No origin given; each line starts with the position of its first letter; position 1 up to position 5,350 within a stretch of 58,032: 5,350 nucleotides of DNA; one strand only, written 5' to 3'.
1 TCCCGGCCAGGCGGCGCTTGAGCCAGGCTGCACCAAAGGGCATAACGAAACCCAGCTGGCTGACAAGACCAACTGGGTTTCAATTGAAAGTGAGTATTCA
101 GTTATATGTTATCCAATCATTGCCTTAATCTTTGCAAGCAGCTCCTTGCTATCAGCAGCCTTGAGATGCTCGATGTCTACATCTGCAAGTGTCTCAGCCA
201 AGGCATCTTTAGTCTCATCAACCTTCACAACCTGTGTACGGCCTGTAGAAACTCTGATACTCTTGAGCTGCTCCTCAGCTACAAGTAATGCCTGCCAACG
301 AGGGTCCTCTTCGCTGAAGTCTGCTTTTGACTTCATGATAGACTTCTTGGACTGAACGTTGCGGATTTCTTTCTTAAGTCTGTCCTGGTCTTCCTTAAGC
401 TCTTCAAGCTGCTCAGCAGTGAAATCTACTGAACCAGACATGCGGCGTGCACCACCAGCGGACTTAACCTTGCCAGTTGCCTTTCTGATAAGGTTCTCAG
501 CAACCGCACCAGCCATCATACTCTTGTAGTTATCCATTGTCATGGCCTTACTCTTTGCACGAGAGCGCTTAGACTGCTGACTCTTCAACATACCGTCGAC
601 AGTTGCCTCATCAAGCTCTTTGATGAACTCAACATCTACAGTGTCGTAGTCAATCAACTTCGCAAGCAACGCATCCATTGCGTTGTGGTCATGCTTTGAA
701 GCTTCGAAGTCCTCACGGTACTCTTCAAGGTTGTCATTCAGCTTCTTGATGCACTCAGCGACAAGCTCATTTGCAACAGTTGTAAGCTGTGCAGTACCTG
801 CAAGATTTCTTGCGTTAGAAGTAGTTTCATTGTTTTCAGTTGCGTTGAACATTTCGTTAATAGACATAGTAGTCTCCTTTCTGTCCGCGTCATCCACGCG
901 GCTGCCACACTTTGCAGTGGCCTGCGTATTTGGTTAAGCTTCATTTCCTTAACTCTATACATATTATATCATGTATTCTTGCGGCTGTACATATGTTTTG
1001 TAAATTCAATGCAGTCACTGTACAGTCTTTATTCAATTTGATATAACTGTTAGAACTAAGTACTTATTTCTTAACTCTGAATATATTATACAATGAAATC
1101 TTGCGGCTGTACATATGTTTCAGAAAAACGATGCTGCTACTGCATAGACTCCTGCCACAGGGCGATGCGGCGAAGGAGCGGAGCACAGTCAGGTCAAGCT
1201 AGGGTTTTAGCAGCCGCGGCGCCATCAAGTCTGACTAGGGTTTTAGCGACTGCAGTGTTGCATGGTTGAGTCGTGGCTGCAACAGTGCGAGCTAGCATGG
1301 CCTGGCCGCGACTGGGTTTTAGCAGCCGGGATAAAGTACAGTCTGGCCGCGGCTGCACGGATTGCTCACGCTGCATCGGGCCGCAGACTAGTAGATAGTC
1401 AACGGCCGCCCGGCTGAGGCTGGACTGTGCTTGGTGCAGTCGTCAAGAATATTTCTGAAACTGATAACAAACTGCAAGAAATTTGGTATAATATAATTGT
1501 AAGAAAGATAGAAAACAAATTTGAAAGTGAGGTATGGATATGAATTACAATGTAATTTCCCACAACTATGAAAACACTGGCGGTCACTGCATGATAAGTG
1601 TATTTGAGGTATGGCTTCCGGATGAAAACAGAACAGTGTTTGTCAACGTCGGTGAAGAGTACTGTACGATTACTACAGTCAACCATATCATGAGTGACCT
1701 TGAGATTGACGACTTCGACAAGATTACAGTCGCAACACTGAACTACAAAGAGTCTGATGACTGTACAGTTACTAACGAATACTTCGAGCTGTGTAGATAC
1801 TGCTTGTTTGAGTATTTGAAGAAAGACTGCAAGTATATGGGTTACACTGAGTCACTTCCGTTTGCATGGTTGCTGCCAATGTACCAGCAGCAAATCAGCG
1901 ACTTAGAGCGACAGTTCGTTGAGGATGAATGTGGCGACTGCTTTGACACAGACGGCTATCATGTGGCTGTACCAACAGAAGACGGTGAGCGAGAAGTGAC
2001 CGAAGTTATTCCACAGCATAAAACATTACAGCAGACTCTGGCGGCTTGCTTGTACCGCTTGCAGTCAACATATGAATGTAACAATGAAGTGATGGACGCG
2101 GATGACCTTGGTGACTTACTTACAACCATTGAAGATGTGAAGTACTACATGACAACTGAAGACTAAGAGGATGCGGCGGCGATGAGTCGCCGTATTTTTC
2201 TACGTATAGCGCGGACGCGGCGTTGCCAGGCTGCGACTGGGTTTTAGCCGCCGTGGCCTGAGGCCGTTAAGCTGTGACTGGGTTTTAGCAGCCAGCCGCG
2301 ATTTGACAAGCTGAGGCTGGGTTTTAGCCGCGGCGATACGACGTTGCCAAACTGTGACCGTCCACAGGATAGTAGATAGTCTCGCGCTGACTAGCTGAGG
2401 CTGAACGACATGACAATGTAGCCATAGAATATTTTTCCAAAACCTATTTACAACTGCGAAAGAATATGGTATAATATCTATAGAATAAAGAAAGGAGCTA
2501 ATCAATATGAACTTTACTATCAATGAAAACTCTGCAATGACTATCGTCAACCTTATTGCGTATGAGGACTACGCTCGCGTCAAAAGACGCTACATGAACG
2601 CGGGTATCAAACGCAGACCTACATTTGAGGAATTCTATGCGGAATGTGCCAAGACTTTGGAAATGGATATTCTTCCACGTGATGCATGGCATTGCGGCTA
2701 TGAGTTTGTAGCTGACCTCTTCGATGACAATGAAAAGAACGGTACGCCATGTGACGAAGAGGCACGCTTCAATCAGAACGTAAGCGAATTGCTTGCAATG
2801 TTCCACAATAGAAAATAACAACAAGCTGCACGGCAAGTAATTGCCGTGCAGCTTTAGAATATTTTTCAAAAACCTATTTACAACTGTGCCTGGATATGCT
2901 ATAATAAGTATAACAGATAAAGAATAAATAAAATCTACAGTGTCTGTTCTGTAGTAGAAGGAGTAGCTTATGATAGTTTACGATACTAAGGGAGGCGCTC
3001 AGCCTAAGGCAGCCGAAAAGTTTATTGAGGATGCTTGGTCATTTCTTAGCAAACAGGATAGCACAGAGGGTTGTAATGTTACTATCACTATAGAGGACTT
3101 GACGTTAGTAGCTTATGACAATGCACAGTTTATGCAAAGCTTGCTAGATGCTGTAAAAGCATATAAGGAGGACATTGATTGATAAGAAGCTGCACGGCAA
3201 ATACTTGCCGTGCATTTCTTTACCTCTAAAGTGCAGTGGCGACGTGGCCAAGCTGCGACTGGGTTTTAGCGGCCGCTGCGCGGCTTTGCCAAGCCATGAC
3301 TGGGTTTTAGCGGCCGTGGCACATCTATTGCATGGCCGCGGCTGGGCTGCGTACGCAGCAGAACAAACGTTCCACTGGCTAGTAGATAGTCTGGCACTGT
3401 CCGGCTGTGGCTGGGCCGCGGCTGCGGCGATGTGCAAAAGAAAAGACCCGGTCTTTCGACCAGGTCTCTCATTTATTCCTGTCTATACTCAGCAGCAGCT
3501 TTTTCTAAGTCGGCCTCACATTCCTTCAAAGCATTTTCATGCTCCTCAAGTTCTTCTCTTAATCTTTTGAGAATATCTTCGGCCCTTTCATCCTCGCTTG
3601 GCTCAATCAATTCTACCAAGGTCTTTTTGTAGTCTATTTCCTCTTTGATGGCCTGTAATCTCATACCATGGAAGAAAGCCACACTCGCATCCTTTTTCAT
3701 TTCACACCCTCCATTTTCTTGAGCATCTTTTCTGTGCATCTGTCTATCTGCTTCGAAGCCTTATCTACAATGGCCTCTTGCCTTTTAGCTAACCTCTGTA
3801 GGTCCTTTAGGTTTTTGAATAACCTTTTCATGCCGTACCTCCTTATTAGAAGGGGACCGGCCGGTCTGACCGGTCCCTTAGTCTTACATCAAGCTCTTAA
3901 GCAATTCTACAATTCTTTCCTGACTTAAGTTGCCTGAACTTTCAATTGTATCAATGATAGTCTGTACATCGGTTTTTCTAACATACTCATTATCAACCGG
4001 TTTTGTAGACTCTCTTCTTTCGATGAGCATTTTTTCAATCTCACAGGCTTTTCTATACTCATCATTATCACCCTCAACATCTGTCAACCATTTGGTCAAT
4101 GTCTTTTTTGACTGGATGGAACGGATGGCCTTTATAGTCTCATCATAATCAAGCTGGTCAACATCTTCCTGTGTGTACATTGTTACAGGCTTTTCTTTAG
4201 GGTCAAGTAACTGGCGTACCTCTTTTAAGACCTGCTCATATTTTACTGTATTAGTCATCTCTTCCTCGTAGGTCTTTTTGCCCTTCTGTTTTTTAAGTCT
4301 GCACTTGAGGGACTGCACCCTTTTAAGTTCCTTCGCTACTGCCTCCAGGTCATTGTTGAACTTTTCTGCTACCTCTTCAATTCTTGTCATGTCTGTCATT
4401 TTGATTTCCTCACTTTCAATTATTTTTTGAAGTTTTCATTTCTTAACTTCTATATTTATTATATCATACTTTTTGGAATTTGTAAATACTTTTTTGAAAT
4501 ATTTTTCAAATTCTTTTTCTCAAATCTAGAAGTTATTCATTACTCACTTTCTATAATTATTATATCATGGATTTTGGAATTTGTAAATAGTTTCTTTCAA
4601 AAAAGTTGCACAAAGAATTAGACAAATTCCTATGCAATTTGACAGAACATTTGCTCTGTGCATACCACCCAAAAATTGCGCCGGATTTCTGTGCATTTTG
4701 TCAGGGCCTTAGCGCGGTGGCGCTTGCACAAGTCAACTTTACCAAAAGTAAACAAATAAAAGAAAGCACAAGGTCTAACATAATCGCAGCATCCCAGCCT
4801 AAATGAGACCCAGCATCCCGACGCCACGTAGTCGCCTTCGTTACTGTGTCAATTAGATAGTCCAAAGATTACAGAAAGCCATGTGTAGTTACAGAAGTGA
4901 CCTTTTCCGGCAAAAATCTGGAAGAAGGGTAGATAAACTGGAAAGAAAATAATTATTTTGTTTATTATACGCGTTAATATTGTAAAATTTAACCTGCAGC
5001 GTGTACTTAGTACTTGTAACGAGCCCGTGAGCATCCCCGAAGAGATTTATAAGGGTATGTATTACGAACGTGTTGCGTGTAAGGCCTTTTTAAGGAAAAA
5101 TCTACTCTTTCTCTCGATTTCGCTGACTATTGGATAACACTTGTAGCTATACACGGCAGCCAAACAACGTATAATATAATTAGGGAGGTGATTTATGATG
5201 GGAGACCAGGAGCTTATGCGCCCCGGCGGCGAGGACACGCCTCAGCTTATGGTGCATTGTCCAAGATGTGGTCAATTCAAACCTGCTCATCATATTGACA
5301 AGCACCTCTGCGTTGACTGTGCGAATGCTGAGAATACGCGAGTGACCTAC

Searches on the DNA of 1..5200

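Call 102: search_rna_families(source=window, start=1, end=5200, threshold=evalue, max_evalue=0.1)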
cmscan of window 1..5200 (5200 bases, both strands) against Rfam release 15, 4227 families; matches with E-value up to 0.1: 1.
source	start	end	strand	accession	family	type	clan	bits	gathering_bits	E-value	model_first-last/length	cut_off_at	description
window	2811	2867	+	RF00455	mir-15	Gene; miRNA;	CL00085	22.9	57.3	0.033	1-88/88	no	mir-15 microRNA precursor family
